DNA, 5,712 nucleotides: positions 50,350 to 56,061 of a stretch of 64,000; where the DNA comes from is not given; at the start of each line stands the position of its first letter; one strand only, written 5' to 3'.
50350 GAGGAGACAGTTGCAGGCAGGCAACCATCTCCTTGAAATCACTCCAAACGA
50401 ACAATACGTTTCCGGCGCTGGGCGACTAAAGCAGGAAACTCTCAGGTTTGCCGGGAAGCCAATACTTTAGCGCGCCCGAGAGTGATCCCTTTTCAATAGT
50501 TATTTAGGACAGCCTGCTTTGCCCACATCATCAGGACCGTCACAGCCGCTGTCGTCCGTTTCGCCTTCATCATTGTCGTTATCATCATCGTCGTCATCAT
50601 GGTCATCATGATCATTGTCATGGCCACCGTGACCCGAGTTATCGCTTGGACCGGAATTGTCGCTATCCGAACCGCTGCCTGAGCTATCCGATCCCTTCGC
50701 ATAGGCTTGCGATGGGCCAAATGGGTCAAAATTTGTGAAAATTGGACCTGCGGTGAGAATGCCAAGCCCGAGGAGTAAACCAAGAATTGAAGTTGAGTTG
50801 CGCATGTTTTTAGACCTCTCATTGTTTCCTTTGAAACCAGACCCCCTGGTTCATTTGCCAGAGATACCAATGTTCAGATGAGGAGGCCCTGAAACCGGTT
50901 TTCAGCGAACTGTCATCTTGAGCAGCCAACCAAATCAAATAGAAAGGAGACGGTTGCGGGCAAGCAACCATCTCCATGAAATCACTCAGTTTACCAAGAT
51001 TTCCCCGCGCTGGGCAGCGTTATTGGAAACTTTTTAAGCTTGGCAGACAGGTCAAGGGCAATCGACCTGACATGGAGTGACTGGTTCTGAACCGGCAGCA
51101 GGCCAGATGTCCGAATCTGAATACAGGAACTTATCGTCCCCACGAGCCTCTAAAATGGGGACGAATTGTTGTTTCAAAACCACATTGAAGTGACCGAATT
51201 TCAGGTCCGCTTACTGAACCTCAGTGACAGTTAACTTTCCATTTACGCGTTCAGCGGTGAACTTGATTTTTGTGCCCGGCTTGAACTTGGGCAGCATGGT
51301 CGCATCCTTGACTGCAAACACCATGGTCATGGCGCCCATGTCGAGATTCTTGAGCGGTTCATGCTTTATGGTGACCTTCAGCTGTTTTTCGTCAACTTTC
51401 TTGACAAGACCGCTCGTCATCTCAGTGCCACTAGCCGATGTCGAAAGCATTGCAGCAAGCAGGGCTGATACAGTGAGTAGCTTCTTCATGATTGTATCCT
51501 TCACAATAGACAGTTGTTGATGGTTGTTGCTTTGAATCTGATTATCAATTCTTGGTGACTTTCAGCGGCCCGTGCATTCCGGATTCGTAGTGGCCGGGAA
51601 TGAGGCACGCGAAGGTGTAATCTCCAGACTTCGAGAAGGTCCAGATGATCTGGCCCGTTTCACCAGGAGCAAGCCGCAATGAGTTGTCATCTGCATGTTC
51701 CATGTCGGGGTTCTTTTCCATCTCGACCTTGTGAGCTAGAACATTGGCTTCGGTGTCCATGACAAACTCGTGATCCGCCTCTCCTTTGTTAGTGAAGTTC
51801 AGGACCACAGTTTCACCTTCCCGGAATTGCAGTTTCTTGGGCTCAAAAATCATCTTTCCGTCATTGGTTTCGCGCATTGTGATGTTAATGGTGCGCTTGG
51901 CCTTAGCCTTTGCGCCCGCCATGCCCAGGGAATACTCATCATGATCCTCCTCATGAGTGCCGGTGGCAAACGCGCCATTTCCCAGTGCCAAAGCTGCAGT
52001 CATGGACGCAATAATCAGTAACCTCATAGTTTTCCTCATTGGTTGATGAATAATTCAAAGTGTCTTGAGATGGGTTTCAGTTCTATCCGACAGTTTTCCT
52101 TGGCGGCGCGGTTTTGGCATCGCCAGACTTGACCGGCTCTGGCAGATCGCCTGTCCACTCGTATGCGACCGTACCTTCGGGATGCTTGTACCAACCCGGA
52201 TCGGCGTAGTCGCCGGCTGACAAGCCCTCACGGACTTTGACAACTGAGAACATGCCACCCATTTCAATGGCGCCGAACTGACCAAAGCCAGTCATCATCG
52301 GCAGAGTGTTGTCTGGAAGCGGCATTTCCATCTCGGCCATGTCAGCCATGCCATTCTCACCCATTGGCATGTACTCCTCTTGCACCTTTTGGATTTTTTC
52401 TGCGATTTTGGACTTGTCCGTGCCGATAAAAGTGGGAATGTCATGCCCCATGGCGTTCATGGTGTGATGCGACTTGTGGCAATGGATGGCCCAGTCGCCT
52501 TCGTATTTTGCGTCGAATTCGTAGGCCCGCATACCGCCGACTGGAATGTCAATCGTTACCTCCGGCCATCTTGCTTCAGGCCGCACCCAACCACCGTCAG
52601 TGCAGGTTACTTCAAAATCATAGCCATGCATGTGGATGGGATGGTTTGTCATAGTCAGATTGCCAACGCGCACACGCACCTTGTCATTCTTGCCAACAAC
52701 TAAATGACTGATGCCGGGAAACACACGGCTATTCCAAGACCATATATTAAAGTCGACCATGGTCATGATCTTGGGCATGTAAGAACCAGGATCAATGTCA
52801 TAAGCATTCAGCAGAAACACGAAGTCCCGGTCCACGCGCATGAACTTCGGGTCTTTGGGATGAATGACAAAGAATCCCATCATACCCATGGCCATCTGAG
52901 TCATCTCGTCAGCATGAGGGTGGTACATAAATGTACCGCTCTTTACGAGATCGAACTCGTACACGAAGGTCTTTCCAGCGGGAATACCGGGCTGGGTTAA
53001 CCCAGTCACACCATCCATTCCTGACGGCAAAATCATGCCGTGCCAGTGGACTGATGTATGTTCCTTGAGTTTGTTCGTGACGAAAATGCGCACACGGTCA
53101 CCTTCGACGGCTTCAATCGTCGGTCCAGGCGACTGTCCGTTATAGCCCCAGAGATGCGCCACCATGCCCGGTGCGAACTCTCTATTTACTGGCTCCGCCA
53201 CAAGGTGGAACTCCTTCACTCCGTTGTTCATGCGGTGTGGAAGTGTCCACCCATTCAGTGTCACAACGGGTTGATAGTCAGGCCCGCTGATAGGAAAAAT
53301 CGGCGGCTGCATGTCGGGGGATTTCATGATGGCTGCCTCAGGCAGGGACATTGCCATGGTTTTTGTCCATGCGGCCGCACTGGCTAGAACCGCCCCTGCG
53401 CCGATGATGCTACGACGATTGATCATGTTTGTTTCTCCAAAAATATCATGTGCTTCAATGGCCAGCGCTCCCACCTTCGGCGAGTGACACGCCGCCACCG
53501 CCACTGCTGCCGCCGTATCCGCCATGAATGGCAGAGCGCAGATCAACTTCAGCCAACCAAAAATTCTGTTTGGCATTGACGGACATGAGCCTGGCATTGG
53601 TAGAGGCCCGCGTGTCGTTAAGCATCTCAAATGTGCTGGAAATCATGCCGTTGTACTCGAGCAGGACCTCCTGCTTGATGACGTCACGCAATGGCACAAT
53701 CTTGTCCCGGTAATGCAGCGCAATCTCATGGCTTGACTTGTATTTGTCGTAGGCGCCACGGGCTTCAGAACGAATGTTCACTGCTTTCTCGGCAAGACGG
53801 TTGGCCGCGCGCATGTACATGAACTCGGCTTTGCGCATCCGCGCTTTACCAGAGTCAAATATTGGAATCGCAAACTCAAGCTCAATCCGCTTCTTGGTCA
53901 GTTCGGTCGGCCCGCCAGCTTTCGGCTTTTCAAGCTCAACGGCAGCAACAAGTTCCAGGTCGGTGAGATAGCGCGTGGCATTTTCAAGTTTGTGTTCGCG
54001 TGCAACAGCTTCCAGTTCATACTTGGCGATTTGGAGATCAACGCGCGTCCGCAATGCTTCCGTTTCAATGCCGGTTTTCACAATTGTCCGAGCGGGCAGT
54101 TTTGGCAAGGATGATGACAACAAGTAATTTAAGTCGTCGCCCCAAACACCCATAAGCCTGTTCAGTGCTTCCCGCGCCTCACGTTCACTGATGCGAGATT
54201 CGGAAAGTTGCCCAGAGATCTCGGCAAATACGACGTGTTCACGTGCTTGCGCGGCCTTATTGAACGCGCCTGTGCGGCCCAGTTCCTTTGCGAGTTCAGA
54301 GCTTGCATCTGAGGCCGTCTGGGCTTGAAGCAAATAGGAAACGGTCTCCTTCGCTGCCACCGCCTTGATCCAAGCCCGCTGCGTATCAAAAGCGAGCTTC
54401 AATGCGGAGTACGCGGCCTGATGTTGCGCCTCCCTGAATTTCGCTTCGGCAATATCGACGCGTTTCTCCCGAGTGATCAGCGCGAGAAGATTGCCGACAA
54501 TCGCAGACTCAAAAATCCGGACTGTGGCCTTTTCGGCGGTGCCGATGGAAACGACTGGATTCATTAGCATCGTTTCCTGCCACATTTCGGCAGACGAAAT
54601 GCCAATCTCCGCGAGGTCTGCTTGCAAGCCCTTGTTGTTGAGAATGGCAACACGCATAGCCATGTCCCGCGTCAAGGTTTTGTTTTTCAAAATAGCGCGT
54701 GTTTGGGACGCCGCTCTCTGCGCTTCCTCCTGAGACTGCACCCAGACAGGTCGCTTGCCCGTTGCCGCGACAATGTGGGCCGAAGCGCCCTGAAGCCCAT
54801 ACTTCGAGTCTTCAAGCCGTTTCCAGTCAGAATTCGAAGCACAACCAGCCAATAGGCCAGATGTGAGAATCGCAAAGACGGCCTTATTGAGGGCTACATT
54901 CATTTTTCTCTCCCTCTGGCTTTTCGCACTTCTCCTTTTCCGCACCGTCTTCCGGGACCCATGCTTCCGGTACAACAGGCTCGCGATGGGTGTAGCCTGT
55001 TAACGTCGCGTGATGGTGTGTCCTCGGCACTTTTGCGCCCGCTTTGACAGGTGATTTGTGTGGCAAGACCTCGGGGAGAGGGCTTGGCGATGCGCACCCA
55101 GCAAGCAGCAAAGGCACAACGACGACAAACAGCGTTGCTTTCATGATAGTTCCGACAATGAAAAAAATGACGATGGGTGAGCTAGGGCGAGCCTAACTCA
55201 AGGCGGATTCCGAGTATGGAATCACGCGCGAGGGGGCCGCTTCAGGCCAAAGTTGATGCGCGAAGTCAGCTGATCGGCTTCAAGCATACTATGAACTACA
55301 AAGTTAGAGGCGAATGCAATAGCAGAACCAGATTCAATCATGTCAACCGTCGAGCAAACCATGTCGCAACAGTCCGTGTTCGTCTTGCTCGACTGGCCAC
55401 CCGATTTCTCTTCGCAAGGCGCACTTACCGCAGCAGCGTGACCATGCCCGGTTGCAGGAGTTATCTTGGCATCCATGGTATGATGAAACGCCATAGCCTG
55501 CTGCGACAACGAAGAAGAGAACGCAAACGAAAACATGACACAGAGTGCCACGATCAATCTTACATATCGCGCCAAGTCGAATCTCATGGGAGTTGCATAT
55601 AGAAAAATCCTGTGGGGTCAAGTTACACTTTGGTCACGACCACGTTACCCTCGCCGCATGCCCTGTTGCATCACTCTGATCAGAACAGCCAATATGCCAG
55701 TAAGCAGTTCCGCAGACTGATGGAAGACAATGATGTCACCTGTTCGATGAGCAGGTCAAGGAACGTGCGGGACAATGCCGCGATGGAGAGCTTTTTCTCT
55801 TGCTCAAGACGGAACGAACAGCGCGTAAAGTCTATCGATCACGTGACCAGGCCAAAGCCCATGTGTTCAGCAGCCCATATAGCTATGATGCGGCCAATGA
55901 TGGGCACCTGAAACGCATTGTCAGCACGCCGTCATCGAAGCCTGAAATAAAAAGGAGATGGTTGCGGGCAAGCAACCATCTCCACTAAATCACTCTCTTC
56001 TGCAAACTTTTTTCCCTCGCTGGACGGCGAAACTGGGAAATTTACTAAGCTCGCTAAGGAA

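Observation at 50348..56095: Three diverged copies of a ~140-nt structured RNA-like element with repeated UGCCC loops: candidate new multicopy sRNA family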

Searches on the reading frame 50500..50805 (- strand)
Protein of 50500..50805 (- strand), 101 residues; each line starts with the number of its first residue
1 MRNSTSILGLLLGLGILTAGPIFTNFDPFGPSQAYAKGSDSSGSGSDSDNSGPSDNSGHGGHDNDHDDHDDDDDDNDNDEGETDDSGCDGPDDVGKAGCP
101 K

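Call 9: search_protein_families(library=pfam, proteins=[window:50500-50805:-])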
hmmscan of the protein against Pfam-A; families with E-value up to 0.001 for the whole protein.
window:50500-50805:- (101 aa): 0 families

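Call 81: search_protein_families(library=ncbifam, proteins=[window:50500-50805:-], max_evalue=0.1)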
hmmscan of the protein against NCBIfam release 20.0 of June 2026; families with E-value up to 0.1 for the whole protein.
window:50500-50805:- (101 aa): 1 family
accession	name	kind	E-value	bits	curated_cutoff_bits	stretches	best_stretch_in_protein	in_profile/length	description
NF009762.0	PRK13263.1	equivalog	0.061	12.9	221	1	28-88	137-197/206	urease accessory protein UreE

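Call 91: find_homologous_proteins(query=A6, max_evalue=0.00001)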
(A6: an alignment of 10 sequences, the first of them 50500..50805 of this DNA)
Query A6 (10 sequences) (101 aa, profile of the alignment): 19 proteins with E <= 0.00001 among 8000 candidates.
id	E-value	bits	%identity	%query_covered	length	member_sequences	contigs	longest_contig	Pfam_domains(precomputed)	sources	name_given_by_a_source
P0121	4.1e-33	132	58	36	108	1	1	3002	-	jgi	jgi:hypothetical protein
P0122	5.9e-32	128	32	98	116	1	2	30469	-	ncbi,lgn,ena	-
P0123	1.8e-30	124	47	54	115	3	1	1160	-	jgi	jgi:hypothetical protein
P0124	5.4e-30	122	58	36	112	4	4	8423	-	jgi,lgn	jgi:hypothetical protein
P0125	2.5e-27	113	42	84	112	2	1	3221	-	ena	-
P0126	9.3e-27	112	42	84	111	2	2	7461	-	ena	-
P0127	9.7e-27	112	44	48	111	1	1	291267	-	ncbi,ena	-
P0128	1.4e-25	108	46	84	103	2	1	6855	-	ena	-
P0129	2.9e-22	97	78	98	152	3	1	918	-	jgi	jgi:hypothetical protein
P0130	3.4e-22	97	82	98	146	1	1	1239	-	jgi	jgi:hypothetical protein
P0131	7.5e-22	96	100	100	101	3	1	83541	-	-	-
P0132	8.4e-22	96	79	99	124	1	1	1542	-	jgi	jgi:hypothetical protein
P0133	8.8e-21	92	59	37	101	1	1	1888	-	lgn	-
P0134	1.3e-20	92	58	36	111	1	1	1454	-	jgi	jgi:hypothetical protein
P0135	4.1e-20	90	61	36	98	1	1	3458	-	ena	-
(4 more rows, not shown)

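Call 92: find_encoding_contigs(protein=P0127, flank=10000, max_places=3)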
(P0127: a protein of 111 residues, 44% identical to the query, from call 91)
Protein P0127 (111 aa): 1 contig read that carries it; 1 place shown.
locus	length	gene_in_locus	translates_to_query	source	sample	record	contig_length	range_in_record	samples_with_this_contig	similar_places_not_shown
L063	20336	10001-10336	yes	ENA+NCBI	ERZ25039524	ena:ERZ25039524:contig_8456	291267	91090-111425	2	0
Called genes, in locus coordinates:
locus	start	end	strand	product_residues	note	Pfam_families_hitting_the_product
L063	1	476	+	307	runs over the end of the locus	PF03916:NrfD (weak), PF04976:DmsC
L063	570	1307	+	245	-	PF03775:MinC_C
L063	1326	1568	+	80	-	PF02374:ArsA_ATPase, PF06564:CBP_BcsQ (weak), PF09140:MipZ (weak), PF10609:ParA, PF13614:AAA_31, PF00142:Fer4_NifH (weak), PF01656:CbiA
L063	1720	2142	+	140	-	-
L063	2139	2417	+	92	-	PF03776:MinE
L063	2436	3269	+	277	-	PF00753:Lactamase_B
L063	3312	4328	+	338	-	PF02574:S-methyl_trans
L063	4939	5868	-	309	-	PF01408:GFO_IDH_MocA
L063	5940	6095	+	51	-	-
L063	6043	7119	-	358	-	PF00266:Aminotran_5, PF01053:Cys_Met_Meta_PP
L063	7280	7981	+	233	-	PF02607:B12-binding_2, PF02310:B12-binding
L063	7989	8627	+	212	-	PF07796:DUF1638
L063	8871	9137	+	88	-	-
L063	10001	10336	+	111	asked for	-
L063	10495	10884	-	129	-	PF04828:GFA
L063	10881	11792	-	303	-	PF02574:S-methyl_trans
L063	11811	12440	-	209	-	-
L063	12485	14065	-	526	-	PF06253:MTTB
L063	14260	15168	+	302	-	PF00126:HTH_1, PF03466:LysR_substrate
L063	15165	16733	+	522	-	PF06253:MTTB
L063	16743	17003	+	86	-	PF00294:PfkB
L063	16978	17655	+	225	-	PF00294:PfkB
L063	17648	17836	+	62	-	PF04227:Indigoidine_A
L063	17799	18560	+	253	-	PF04227:Indigoidine_A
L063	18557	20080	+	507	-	PF06253:MTTB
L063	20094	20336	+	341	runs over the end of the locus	PF00248:Aldo_ket_red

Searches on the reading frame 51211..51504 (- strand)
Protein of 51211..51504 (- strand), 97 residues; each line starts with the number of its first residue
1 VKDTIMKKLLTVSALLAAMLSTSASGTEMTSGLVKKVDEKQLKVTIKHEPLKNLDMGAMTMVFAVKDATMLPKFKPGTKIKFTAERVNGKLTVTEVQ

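Call 9: search_protein_families(library=pfam, proteins=[window:51211-51504:-])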
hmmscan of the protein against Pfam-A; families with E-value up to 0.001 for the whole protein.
window:51211-51504:- (97 aa): 1 family
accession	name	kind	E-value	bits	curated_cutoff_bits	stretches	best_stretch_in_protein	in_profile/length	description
PF11604.15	CusF_Ec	-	2.4e-25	88.6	27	1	28-97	2-71/72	Copper binding periplasmic protein CusF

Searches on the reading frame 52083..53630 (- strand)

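Call 9: search_protein_families(library=pfam, proteins=[window:52083-53630:-])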
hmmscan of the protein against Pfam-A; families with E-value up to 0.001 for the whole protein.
window:52083-53630:- (515 aa): 2 families
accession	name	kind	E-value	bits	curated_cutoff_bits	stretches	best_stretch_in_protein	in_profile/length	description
PF07732.21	Cu-oxidase_3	-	1.2e-40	138.8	21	1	150-260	7-118/119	Multicopper oxidase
PF07731.20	Cu-oxidase_2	-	6.7e-27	94.4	20.4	1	284-396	5-129/137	Multicopper oxidase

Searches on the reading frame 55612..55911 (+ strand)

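Call 9: search_protein_families(library=pfam, proteins=[window:55612-55911:+])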
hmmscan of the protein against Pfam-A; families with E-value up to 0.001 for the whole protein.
window:55612-55911:+ (99 aa): 1 family
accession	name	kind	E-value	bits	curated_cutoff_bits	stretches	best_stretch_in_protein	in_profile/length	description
PF00665.32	rve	-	2.6e-05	24.8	32.6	1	18-51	68-101/102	Integrase core domain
